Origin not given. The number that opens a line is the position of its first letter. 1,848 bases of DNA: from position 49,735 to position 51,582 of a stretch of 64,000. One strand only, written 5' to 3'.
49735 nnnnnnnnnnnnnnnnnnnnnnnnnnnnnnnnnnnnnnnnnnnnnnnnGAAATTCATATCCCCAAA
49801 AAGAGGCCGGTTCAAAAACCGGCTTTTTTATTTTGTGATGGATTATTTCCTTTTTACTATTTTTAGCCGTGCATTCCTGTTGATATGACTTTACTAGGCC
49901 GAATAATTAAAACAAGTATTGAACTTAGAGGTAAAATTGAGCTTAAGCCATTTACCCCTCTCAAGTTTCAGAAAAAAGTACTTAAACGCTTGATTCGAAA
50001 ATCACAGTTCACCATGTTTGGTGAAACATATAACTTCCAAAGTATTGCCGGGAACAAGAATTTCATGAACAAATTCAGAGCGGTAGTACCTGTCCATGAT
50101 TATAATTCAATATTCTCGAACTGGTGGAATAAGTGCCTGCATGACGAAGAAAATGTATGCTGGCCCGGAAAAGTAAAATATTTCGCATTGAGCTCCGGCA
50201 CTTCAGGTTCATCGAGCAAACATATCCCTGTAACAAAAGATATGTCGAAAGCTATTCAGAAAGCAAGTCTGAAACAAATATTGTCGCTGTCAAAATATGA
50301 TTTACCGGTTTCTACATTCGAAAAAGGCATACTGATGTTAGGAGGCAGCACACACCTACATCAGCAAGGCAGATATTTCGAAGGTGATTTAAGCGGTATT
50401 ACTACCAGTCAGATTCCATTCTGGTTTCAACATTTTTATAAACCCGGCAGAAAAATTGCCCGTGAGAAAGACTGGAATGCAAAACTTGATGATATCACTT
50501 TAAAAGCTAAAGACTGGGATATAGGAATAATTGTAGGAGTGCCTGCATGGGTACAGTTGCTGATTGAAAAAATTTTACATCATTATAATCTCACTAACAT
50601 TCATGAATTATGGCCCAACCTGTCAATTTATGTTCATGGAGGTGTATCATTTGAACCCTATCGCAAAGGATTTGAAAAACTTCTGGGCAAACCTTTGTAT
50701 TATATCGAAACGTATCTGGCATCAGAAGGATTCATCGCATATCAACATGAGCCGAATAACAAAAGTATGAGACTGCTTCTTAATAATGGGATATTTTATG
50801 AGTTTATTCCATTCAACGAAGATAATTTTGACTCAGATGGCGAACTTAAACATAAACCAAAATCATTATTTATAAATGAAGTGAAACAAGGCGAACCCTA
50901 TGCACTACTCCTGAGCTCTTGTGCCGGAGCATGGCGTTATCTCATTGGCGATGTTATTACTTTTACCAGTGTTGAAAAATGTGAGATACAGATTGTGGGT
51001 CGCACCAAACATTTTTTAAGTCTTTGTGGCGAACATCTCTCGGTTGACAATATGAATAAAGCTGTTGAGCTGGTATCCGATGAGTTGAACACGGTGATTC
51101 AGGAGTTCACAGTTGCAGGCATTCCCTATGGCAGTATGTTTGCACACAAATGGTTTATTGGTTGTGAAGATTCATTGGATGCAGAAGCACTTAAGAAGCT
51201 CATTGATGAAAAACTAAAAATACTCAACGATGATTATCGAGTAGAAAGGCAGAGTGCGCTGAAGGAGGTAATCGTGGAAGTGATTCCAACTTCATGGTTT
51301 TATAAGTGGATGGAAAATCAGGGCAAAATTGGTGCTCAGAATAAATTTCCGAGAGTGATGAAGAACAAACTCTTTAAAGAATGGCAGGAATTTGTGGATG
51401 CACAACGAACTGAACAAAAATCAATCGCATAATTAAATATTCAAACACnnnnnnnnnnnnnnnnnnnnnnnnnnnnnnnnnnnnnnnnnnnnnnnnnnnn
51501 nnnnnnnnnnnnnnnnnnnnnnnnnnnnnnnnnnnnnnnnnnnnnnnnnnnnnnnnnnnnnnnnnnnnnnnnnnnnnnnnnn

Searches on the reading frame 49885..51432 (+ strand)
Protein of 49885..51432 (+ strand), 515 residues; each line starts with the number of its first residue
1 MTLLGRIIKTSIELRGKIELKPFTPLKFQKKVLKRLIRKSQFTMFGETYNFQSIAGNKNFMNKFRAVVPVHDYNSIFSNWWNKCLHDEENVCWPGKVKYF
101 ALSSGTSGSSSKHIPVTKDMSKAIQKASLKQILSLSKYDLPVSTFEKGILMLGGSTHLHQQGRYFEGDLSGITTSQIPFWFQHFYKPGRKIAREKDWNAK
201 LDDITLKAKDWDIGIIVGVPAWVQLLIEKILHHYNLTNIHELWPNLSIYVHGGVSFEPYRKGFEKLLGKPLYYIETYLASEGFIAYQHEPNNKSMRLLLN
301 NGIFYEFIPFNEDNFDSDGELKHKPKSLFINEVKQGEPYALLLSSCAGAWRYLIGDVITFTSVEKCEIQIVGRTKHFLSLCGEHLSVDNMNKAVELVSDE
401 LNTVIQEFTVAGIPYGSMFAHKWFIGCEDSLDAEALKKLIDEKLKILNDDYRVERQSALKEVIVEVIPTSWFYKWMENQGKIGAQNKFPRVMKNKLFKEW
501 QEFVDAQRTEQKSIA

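Call 47: search_protein_families(library=pfam, proteins=[window:49885-51432:+], max_evalue=0.00001)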
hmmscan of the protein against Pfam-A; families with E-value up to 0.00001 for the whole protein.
window:49885-51432:+ (515 aa): 3 families
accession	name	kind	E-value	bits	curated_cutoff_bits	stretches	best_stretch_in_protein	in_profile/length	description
PF03321.19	GH3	-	5e-30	105.2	23.6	2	25-187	12-170/304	GH3 family N-terminal domain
PF23571.1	GH3_M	-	6.7e-15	55.4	23.6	1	297-372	2-74/75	GH3 family central domain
PF23572.1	GH3_C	-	8.5e-12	46.2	23.6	1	389-495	2-118/119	GH3 family C-terminal domain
